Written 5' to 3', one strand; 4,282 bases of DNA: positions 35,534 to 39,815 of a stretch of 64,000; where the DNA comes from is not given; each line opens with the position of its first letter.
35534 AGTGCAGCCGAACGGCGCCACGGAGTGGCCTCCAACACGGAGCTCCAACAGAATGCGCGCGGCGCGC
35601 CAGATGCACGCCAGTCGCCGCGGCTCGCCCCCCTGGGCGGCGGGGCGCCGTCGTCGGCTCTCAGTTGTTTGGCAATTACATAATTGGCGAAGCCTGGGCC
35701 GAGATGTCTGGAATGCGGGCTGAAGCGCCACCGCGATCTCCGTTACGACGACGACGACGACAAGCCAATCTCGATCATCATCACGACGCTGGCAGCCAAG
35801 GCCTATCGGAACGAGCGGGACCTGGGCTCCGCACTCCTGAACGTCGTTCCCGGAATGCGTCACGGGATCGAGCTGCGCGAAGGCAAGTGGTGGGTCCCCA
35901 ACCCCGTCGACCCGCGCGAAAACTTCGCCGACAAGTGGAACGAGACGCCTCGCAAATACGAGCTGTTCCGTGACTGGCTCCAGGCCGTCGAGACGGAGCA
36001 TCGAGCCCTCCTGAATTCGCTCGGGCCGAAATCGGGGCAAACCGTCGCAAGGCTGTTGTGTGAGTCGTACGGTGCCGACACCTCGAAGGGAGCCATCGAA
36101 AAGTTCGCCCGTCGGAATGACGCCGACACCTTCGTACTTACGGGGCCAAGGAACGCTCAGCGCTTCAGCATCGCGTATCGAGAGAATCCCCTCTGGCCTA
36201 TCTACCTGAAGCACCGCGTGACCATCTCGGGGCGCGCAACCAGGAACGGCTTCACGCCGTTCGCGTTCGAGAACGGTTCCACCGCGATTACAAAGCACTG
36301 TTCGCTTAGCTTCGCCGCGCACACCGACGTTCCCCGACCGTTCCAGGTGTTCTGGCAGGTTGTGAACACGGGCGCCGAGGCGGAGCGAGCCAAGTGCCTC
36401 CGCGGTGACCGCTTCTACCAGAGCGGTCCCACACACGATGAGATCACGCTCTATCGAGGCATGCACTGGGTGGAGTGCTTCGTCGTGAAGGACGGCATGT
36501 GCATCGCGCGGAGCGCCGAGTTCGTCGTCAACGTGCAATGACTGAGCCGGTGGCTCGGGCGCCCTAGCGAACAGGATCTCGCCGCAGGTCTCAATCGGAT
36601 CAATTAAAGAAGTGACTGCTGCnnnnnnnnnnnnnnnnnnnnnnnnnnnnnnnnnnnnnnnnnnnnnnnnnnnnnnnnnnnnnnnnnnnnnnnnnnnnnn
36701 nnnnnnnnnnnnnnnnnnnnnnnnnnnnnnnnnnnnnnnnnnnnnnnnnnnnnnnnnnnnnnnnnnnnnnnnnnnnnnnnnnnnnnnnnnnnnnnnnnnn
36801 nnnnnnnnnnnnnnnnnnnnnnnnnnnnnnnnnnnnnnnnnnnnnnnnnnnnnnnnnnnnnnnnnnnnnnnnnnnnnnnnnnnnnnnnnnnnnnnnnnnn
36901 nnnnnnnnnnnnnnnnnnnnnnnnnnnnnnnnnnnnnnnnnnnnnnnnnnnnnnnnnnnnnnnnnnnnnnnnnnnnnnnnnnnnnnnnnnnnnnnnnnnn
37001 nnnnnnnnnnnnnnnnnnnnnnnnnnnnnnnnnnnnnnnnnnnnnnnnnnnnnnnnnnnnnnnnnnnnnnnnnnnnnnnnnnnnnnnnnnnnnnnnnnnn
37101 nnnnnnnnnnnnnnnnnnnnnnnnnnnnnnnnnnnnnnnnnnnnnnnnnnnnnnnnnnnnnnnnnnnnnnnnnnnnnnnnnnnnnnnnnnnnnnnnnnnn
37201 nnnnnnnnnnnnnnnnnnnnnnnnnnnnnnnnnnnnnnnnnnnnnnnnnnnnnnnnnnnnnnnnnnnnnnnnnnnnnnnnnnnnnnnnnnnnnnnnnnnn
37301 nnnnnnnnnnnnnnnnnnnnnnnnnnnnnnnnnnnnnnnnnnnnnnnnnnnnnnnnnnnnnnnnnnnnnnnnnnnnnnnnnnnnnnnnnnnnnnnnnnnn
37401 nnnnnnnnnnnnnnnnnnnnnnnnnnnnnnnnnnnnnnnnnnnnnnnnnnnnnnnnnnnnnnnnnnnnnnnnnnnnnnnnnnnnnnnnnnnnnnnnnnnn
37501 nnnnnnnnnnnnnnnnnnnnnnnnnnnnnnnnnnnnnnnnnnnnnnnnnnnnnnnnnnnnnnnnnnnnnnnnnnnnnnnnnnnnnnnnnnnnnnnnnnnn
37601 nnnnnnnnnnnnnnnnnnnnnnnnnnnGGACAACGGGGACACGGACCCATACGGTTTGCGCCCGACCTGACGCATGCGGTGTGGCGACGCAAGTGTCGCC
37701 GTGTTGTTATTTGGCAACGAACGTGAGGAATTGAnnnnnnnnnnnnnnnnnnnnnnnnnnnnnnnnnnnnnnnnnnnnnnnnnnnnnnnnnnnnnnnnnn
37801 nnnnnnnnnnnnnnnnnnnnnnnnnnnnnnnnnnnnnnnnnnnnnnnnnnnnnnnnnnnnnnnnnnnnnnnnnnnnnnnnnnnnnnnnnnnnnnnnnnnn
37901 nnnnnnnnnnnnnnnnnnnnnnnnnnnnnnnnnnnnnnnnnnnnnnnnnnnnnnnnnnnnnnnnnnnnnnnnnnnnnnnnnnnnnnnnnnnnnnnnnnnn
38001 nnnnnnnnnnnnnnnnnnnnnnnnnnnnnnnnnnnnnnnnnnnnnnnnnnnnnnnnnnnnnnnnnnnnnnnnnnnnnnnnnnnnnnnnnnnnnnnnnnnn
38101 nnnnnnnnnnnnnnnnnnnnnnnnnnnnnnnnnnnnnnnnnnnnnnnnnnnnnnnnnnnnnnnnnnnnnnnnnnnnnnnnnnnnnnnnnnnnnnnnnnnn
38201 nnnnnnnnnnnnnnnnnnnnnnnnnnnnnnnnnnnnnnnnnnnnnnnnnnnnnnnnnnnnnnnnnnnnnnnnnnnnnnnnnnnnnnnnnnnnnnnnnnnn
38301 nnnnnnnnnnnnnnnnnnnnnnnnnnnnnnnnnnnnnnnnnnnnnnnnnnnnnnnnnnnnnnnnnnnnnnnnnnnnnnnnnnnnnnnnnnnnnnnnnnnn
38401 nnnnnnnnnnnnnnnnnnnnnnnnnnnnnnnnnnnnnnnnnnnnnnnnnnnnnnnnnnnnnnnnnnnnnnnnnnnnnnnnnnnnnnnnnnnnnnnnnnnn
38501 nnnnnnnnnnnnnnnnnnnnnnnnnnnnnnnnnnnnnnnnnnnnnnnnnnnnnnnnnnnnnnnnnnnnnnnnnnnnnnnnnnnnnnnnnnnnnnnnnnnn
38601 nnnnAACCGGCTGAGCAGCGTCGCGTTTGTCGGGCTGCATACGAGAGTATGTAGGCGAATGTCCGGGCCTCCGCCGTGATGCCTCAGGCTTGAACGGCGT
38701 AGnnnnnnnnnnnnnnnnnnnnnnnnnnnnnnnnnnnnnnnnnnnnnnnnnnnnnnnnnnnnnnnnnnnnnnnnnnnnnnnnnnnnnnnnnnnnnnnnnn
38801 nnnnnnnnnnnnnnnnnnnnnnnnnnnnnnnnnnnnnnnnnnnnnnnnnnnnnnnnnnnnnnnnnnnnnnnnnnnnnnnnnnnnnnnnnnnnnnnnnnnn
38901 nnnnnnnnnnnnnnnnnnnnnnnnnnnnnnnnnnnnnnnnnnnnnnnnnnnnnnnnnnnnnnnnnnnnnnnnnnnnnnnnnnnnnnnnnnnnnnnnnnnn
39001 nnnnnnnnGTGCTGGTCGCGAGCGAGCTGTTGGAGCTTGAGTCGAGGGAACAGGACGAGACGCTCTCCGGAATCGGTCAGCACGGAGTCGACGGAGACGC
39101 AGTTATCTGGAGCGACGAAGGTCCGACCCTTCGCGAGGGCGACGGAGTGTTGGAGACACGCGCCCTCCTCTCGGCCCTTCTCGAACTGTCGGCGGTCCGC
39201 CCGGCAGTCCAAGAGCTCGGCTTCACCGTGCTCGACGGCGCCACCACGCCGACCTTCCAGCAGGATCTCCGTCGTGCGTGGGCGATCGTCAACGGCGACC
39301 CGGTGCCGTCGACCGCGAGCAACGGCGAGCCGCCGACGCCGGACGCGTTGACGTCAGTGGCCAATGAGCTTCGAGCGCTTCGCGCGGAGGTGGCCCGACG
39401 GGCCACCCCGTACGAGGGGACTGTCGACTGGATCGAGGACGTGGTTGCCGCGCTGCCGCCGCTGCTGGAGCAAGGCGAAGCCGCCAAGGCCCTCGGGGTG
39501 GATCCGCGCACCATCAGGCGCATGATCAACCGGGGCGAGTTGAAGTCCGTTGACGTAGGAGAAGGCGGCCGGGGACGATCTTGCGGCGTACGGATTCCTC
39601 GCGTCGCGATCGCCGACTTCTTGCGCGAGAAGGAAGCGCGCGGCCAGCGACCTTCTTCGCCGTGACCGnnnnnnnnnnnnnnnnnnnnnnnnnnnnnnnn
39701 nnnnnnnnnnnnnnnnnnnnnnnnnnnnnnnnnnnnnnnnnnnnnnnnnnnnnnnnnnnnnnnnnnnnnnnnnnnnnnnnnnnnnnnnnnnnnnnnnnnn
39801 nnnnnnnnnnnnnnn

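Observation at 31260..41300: ~10-kb lower-GC island: Cap5(HNH-SAVED), IS-split nucleotidyltransferase, second CD-NTase, TM effector, Xis-like, integrase, tRNA-Phe 3' fragment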

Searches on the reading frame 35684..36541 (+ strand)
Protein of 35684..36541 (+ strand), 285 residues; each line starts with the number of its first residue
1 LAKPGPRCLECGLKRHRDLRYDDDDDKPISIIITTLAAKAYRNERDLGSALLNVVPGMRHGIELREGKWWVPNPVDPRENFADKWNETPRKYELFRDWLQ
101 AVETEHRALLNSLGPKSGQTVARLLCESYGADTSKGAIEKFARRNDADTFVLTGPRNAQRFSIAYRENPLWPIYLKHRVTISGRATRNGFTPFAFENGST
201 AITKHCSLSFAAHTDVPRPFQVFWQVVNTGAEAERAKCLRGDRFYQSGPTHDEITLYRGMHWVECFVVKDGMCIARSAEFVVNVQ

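Call 8: search_protein_families(library=pfam, proteins=[window:35684-36541:+], max_evalue=0.01)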
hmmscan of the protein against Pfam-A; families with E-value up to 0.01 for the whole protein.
window:35684-36541:+ (285 aa): 1 family
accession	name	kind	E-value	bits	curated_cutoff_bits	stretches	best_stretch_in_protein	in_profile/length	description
PF18134.7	AGS_C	-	1.7e-31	109.3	26.7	1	166-285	6-129/129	Adenylyl/Guanylyl and SMODS C-terminal sensor domain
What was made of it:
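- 35726..36541 (+): CD-NTase 1, C-terminal 271 codons, including the AGS-C domain. Pfam AGS_C 2e-31 (call 8).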

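Call 36: search_protein_families(library=padloc, proteins=[window:35684-36541:+], max_evalue=0.001)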
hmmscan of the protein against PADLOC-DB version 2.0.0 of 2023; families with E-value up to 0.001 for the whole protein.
window:35684-36541:+ (285 aa): 19 families
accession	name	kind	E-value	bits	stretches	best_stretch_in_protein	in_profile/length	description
PDLC00770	Cyclase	-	4.2e-84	281.2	1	13-285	235-509/509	oligonucleotide-cyclase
PDLC00780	Cyclase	-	1.1e-39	134.7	1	13-145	222-353/388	oligonucleotide-cyclase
PDLC00793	Cyclase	-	9e-34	115.4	1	42-284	211-461/462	oligonucleotide-cyclase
PDLC00778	Cyclase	-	3.3e-23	80.2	1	168-284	331-453/455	oligonucleotide-cyclase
PDLC00796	Cyclase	-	3.4e-22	77.4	1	170-277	311-423/432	oligonucleotide-cyclase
PDLC00815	Cyclase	-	5.3e-22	76.5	1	13-144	218-352/393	oligonucleotide-cyclase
PDLC00799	Cyclase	-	5.6e-22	76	1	179-284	339-442/449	oligonucleotide-cyclase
PDLC00816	Cyclase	-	1.1e-16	58.8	1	13-111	226-334/542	oligonucleotide-cyclase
PDLC00797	Cyclase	-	2.1e-15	54.7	1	13-112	231-344/417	oligonucleotide-cyclase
PDLC00811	Cyclase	-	2.8e-14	51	1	13-135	268-399/427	oligonucleotide-cyclase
PDLC00800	Cyclase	-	9e-13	46.4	1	13-146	238-373/420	oligonucleotide-cyclase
PDLC00824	Cyclase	-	1.2e-12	45.5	1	166-277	327-439/466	oligonucleotide-cyclase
PDLC00817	Cyclase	-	1.6e-11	42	1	14-146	242-388/419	oligonucleotide-cyclase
PDLC00785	Cyclase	-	8.4e-09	33.1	1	188-281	347-439/443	oligonucleotide-cyclase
PDLC00813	Cyclase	-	2e-07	28.6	1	13-151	236-378/417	oligonucleotide-cyclase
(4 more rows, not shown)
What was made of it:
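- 35726..36541 (+): PADLOC PDLC00770 positions 235-509 (call 36).
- Tried and rejected: I rejected this because 36509 lies 33 nt before the stop of the cyclase gene, whose C-terminus matches its family profile to the last residue (calls 8, 36).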

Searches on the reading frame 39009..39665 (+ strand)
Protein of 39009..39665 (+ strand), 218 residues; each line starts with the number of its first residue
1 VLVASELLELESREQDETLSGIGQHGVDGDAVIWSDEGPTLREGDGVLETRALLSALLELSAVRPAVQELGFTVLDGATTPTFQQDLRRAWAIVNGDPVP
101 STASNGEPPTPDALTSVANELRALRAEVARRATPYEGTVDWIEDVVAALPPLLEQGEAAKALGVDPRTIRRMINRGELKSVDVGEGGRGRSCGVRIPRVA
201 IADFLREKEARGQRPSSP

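Call 74: search_protein_families(library=pfam, proteins=[window:39009-39665:+], max_evalue=1)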
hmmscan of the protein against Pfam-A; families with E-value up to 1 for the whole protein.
window:39009-39665:+ (218 aa): 10 families
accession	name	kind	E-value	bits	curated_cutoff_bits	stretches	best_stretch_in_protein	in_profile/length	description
PF12728.13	HTH_17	-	8.8e-11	42.3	27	1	156-208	5-50/51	Helix-turn-helix domain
PF00376.29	MerR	-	1e-05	25.7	28.2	1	156-188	3-35/38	MerR family regulatory protein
PF13551.12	HTH_29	-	0.0013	19.2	28.1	1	157-190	17-54/64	Winged helix-turn helix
PF13411.12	MerR_1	-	0.0018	18.8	21.6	1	156-188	4-35/69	MerR HTH family regulatory protein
PF20432.4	Xre-like-HTH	-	0.0079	16.9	25.8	1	153-178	24-50/63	Antitoxin Xre-like helix-turn-helix domain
PF13338.12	AbiEi_4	-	0.011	16.2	25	1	157-178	18-38/49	Transcriptional regulator, AbiEi antitoxin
PF13384.12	HTH_23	-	0.027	14.7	24.6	1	157-175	22-40/50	Homeodomain-like domain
PF08281.18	Sigma70_r4_2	-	0.027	14.6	25.7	1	155-177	29-51/54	Sigma-70, region 4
PF01381.28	HTH_3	-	0.07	13.6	23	1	155-174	12-31/55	Helix-turn-helix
PF02954.25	HTH_8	-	0.15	12.3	22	1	156-171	22-37/42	Bacterial regulatory protein, Fis family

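Call 89: search_protein_families(library=ncbifam, proteins=[window:39009-39665:+], max_evalue=0.001)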
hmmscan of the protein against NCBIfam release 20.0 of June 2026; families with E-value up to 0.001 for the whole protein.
window:39009-39665:+ (218 aa): 1 family
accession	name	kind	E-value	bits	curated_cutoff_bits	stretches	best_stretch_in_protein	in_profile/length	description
TIGR01764.1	excise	domain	2.1e-06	28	28.8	1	157-186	6-35/49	excisionase family DNA-binding protein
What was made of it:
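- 39009..39665 (+): HTH_17 / excisionase-like DNA-binding protein. It is called as 218 aa in the sister assembly; the longest ORF here starts at 38703. TIGR01764 'excise' scores 28.0 bits against a cutoff of 28.8 (call 89).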
